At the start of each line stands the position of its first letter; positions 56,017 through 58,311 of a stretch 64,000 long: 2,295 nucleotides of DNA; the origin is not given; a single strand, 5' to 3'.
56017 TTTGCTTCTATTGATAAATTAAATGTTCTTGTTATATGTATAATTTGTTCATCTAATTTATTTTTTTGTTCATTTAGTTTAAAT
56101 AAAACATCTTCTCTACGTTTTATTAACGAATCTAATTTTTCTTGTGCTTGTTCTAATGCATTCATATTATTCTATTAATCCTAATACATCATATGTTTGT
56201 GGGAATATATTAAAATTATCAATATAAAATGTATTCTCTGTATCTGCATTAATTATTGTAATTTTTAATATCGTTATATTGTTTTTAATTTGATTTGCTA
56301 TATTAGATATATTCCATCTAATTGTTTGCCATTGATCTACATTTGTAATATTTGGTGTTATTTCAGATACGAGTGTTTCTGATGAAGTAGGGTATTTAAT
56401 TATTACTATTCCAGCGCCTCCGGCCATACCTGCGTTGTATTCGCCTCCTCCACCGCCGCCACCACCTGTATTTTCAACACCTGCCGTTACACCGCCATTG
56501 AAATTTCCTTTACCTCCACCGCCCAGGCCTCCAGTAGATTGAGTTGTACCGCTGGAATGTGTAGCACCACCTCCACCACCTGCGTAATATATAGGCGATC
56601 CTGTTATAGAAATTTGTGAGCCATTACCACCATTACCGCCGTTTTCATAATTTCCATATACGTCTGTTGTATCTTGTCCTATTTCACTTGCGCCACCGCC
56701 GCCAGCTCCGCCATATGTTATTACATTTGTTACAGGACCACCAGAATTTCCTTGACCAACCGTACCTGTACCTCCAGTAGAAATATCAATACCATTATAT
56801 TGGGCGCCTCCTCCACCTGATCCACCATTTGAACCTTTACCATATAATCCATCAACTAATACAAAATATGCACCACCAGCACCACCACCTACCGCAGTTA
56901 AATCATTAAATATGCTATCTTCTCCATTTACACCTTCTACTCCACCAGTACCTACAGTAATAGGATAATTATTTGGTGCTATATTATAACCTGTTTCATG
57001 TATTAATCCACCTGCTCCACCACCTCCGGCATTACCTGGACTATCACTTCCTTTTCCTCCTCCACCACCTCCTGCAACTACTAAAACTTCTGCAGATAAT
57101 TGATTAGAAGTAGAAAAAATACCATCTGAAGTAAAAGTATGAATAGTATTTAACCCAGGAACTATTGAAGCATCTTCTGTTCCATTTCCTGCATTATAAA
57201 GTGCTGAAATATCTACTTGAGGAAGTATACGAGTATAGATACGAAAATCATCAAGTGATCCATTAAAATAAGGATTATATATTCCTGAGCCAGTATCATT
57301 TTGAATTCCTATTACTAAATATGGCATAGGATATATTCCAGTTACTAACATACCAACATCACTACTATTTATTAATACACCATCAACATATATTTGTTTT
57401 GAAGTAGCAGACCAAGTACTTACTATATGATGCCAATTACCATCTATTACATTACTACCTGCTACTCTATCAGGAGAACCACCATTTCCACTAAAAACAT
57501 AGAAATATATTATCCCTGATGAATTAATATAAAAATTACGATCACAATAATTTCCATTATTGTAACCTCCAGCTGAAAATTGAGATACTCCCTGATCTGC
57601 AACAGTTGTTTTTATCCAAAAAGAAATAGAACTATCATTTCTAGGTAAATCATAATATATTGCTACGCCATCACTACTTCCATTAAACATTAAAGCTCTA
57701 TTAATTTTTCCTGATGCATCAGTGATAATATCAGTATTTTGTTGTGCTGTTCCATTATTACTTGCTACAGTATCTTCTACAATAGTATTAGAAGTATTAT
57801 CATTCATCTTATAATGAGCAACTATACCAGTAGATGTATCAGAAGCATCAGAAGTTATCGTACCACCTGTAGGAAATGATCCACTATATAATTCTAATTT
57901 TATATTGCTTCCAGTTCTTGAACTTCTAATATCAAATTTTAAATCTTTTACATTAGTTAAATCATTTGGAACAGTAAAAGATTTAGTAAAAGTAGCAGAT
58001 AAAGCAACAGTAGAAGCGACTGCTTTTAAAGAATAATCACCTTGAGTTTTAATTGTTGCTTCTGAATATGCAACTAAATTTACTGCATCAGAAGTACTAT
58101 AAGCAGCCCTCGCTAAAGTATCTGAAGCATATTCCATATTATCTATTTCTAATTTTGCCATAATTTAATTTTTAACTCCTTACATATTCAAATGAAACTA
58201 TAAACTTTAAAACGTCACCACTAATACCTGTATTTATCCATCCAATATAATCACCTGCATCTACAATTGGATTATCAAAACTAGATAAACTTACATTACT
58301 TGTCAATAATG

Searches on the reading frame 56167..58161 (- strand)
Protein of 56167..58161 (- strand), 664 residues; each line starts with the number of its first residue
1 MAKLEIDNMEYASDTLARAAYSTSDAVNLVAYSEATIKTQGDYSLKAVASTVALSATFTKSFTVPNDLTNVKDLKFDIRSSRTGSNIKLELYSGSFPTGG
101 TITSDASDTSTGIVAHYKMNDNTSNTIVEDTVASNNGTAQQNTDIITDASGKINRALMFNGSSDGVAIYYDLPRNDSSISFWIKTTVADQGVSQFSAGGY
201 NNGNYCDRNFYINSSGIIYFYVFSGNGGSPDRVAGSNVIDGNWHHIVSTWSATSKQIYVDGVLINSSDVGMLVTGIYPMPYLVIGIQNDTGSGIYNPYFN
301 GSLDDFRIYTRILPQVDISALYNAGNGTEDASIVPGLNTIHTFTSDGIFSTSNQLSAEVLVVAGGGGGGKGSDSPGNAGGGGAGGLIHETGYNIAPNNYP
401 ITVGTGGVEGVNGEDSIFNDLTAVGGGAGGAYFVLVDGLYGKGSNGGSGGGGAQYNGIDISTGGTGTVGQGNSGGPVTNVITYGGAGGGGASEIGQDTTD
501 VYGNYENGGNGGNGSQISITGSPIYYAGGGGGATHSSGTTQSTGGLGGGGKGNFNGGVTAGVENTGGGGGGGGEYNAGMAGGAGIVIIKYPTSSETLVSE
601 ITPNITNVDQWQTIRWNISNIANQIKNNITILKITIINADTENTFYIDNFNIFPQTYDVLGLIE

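Call 22: search_protein_families(library=phrogs, proteins=[window:56167-58161:-], max_evalue=0.00001)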
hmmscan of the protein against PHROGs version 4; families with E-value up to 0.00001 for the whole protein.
window:56167-58161:- (664 aa): 2 families
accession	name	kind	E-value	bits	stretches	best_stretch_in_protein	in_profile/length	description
phrog_2295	-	unknown function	5.2e-50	172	1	325-599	563-855/1183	-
phrog_8510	-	head and packaging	8e-12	44.7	1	80-325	655-900/1348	virion structural protein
